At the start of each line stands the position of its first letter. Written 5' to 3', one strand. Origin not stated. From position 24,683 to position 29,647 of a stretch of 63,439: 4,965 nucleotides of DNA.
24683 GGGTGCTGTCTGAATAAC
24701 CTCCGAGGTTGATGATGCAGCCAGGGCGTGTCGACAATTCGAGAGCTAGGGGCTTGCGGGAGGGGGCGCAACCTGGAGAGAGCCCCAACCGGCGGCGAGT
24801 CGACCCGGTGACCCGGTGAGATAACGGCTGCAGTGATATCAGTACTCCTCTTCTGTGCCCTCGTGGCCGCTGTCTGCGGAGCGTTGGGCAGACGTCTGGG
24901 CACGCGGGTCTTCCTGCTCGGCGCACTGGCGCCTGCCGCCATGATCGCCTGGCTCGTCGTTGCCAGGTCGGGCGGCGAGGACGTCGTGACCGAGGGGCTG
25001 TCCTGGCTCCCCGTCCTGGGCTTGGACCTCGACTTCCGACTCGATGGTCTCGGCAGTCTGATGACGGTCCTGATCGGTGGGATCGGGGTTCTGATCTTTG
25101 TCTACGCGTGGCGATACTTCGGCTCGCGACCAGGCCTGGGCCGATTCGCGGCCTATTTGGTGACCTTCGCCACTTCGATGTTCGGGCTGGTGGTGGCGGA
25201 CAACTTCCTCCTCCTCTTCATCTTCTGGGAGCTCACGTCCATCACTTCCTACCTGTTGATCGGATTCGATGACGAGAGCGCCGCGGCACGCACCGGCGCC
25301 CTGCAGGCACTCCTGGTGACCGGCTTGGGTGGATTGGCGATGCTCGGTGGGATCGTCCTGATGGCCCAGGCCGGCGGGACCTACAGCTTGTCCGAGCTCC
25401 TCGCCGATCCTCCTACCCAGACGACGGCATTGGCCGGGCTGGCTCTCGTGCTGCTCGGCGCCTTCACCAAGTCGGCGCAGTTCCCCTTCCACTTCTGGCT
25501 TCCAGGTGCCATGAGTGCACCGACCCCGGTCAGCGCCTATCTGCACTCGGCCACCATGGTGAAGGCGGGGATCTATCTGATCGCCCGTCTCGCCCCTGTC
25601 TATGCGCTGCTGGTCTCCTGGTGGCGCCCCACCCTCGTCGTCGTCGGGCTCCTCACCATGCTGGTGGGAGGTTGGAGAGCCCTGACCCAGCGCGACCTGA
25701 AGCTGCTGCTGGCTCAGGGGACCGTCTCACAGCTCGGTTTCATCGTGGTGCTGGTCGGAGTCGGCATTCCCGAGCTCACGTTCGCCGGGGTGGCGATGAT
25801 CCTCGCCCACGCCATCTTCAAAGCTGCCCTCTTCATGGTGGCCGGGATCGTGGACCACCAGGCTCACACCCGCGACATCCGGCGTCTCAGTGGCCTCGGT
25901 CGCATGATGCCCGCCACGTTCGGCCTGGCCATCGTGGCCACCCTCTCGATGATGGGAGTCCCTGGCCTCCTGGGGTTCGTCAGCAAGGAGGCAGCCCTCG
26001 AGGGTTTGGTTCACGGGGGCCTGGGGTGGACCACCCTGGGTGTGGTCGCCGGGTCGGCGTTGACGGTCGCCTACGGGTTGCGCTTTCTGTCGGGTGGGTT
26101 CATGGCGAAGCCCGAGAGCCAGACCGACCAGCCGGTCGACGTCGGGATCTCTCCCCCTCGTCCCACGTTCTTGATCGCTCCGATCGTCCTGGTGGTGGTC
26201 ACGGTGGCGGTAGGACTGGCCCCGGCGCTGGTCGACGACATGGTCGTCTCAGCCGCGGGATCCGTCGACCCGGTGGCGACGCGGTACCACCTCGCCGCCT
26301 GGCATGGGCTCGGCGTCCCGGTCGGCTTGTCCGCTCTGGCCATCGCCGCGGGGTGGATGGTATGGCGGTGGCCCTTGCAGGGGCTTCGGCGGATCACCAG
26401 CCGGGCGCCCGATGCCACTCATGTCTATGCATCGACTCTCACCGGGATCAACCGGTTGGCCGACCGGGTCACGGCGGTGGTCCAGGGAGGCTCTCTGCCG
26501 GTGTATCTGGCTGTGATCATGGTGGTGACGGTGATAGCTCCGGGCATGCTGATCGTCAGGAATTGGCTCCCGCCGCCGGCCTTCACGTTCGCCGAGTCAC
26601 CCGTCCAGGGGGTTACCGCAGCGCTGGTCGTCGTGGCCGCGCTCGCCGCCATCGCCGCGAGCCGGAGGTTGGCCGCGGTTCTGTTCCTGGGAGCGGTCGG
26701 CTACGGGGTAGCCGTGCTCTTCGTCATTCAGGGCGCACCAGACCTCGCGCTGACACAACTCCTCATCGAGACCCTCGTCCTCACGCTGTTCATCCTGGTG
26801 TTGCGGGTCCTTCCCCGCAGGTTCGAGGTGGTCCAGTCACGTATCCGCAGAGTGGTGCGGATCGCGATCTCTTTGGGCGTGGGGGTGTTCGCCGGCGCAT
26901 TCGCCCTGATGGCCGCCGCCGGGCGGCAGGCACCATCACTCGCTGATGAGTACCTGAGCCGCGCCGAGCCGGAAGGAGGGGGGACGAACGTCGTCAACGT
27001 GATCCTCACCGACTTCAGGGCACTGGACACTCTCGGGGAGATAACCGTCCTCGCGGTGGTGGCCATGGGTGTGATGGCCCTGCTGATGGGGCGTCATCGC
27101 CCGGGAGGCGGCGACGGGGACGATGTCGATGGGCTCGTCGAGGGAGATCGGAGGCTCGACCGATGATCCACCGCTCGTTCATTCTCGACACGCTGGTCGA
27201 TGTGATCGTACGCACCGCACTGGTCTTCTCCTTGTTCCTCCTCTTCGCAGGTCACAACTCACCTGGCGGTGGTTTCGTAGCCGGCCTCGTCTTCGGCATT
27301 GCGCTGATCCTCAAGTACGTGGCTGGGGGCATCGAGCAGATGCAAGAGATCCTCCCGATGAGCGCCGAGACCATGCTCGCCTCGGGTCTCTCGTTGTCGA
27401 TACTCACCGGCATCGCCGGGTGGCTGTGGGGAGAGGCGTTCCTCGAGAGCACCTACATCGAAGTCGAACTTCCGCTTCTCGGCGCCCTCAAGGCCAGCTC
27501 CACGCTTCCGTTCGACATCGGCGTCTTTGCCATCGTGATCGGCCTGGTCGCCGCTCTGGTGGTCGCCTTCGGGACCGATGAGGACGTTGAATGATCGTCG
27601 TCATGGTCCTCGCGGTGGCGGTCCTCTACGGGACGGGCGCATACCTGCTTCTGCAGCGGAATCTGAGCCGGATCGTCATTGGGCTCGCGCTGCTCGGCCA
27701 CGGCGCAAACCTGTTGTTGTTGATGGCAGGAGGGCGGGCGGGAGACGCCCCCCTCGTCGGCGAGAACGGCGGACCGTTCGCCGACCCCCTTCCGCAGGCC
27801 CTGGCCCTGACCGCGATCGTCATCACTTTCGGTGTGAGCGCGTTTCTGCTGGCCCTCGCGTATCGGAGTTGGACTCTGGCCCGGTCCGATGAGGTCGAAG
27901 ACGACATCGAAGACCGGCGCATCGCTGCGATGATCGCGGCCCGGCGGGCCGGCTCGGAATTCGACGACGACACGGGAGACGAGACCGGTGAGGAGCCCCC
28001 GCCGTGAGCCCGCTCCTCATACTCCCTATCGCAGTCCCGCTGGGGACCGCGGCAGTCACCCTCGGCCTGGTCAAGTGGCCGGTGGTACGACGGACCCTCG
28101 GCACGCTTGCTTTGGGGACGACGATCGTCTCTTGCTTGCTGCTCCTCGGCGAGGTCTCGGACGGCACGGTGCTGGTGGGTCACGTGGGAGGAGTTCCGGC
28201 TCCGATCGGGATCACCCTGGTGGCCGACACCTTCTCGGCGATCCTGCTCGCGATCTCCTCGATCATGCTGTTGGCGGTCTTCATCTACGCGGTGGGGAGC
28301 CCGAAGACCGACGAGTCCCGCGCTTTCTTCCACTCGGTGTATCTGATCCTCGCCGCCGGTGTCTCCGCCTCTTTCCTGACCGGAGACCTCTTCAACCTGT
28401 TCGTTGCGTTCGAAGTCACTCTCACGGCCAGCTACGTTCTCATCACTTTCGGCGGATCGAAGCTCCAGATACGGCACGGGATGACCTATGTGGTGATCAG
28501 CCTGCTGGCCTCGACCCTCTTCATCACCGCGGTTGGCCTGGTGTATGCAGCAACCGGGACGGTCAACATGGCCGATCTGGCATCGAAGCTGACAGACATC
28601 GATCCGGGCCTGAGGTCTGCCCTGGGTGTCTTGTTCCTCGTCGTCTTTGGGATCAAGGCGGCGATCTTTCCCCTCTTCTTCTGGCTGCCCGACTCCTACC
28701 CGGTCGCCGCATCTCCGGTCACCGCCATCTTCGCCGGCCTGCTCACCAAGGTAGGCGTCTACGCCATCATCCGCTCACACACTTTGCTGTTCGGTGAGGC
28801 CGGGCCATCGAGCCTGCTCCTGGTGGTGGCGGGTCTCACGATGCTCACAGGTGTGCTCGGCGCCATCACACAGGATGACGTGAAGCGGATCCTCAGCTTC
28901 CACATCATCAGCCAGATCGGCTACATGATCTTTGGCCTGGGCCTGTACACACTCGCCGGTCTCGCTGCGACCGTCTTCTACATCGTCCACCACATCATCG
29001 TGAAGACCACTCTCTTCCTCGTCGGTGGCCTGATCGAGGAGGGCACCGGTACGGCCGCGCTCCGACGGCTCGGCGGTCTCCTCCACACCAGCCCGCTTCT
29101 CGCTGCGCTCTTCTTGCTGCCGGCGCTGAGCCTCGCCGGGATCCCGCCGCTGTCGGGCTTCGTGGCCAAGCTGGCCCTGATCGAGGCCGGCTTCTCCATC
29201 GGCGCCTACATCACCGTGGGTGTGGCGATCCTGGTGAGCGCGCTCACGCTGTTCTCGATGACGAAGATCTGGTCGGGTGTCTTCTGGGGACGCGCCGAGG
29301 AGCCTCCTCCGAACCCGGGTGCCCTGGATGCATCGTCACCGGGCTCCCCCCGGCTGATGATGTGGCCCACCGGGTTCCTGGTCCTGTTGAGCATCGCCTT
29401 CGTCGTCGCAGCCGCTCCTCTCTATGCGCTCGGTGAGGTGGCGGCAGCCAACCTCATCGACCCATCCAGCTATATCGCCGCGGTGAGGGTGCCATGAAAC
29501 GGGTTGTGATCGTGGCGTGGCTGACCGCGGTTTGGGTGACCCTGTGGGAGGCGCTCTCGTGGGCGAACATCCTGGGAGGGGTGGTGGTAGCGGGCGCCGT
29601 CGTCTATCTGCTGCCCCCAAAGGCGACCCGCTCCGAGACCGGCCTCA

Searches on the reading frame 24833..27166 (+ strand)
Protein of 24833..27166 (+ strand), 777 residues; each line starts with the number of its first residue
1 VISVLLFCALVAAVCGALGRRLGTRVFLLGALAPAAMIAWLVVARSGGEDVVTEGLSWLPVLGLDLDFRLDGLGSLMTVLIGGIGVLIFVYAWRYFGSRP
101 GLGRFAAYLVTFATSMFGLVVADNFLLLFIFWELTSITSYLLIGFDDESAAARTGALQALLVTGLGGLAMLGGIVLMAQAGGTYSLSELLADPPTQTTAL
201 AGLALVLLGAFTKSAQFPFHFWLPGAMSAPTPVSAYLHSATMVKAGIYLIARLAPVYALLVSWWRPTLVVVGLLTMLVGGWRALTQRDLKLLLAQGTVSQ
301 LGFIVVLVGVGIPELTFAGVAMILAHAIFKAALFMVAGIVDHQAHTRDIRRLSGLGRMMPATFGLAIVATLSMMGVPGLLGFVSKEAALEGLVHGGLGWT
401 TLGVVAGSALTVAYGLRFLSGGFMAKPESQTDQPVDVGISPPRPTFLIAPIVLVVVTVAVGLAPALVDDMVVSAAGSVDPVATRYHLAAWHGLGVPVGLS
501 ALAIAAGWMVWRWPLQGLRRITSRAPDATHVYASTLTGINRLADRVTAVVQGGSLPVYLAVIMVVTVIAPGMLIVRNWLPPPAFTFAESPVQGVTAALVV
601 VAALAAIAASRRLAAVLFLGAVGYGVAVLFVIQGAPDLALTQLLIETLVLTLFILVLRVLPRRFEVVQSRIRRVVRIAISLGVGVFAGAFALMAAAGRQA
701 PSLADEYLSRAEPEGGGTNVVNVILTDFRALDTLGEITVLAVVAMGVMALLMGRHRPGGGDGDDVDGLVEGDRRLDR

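Call 61: search_protein_families(library=pfam, proteins=[window:24833-27166:+], max_evalue=0.00001)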
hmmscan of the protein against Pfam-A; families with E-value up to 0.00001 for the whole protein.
window:24833-27166:+ (777 aa): 4 families
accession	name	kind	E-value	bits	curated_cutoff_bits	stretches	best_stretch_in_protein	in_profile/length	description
PF00361.26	Proton_antipo_M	-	3.2e-62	210.8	21.5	1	122-411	1-294/294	NADH:quinone oxidoreductase/Mrp antiporter, TM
PF20501.3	MbhE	-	1e-23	83.7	27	1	672-758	4-87/98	MBH, subunit E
PF13244.11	MbhD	-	2.8e-18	66.3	27.2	1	597-662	1-67/67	MBH, subunit D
PF00662.26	Proton_antipo_N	-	4.4e-09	36.5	24.5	1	63-105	8-50/51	NADH-Ubiquinone oxidoreductase (complex I), chain 5 N-terminus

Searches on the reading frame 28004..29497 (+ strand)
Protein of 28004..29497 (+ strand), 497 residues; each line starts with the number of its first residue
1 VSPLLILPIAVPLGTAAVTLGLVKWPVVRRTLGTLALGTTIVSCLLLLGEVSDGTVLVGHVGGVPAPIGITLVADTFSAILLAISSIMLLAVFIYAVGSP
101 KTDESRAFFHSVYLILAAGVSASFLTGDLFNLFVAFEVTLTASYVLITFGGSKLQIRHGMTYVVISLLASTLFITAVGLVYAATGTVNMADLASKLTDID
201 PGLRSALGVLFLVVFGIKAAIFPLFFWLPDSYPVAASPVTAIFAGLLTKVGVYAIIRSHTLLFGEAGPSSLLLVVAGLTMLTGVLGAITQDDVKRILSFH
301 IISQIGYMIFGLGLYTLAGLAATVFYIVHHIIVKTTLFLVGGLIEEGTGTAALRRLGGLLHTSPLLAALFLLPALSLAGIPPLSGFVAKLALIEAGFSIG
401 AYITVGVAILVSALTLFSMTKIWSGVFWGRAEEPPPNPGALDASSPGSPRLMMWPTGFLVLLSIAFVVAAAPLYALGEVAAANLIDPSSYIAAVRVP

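Call 61: search_protein_families(library=pfam, proteins=[window:28004-29497:+], max_evalue=0.00001)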
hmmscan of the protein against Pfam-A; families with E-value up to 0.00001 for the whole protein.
window:28004-29497:+ (497 aa): 1 family
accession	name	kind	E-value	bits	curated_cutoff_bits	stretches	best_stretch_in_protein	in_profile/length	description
PF00361.26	Proton_antipo_M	-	3.7e-55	187.7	21.5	1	127-414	2-293/294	NADH:quinone oxidoreductase/Mrp antiporter, TM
